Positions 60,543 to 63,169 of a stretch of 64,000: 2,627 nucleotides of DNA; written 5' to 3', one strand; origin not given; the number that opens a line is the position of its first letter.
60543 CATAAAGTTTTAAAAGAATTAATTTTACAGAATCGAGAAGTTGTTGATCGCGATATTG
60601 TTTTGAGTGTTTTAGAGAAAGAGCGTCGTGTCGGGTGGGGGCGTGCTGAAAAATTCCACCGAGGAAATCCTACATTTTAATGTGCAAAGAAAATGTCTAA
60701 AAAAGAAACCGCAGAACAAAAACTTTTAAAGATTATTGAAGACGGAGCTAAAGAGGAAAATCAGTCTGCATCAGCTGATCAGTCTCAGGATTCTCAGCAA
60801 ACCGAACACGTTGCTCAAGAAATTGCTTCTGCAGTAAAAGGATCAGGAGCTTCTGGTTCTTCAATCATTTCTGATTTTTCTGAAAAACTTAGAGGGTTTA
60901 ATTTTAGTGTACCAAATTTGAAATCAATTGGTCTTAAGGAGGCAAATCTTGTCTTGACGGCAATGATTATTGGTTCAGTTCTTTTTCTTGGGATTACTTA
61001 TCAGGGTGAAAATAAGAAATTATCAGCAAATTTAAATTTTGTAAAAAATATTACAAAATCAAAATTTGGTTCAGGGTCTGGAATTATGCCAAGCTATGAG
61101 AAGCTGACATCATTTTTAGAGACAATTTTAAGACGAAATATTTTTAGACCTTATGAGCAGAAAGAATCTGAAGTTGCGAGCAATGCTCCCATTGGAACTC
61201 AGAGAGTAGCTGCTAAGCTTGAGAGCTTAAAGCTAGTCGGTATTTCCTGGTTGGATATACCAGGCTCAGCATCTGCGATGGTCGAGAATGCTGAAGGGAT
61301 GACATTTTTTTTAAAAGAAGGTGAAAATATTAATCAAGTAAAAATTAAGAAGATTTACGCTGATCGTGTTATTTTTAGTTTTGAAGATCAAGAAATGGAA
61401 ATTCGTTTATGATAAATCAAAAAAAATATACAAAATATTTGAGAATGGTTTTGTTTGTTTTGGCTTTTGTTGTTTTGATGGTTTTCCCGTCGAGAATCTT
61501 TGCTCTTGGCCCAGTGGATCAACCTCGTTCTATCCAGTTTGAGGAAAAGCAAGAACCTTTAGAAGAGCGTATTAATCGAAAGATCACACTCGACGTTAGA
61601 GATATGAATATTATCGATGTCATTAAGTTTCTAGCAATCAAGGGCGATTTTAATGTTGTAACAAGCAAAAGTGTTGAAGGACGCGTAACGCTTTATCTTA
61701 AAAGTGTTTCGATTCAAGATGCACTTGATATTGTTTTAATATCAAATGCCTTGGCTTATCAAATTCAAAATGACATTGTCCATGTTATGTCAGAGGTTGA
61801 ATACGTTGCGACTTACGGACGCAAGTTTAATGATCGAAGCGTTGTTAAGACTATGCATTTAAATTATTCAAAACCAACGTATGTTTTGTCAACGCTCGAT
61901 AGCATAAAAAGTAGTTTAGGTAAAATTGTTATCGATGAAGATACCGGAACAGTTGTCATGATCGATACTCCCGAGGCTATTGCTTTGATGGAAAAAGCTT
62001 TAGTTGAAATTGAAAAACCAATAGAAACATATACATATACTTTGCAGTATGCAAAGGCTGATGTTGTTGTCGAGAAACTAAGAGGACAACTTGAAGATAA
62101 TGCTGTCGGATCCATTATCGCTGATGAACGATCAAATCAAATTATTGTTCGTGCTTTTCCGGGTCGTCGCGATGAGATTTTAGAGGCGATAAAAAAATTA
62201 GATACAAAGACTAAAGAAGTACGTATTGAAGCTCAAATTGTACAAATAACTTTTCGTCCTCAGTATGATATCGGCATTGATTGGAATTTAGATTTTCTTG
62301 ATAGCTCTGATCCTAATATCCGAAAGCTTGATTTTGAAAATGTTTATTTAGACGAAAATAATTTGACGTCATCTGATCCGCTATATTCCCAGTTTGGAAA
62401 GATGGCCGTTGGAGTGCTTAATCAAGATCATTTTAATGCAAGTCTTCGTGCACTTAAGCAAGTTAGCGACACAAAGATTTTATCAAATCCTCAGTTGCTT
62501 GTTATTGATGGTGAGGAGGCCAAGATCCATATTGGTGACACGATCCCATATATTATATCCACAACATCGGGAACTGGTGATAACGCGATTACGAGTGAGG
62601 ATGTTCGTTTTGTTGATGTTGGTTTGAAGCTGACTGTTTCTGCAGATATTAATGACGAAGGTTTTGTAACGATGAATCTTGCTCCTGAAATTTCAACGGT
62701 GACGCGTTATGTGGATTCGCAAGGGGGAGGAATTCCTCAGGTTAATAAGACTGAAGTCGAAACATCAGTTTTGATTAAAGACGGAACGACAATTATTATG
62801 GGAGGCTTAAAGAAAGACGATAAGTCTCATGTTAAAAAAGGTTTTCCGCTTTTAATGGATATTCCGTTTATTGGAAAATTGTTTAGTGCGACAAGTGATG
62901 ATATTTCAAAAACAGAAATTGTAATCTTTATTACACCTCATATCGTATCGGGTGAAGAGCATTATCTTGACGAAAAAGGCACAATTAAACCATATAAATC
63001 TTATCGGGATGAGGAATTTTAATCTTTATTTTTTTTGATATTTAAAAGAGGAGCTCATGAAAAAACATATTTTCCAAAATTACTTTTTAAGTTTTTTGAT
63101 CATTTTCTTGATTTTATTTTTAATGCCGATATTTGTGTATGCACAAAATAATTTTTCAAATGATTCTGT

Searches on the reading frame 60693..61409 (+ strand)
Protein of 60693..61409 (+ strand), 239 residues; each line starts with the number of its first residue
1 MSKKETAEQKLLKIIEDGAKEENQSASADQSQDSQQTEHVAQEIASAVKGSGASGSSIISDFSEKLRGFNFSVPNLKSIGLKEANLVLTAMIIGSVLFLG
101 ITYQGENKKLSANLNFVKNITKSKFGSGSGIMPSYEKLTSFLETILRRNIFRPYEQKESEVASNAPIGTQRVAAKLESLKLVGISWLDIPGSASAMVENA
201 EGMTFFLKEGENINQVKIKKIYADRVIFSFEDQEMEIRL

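Call 58: search_protein_families(library=pfam, proteins=[window:60693-61409:+], max_evalue=0.0001)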
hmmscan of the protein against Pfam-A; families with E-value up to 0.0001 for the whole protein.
window:60693-61409:+ (239 aa): 1 family
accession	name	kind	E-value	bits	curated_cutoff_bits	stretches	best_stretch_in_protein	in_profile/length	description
PF11356.14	T2SSC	-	7.2e-06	26.3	27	1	142-229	46-131/141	Type II secretion system protein C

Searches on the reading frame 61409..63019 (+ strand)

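Call 58: search_protein_families(library=pfam, proteins=[window:61409-63019:+], max_evalue=0.0001)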
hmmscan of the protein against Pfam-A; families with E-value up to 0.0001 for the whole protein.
window:61409-63019:+ (537 aa): 3 families
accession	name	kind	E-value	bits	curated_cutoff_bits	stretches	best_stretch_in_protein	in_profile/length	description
PF00263.26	Secretin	-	4.2e-48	163.6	27.5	1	348-513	1-168/169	Bacterial type II and III secretion system protein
PF03958.22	Secretin_N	-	3.5e-20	72.4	28.2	2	208-266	2-65/69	Bacterial type II/III secretion system short domain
PF07660.19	STN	-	2.5e-07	30.8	28.4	1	82-124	2-47/52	Secretin and TonB N terminus short domain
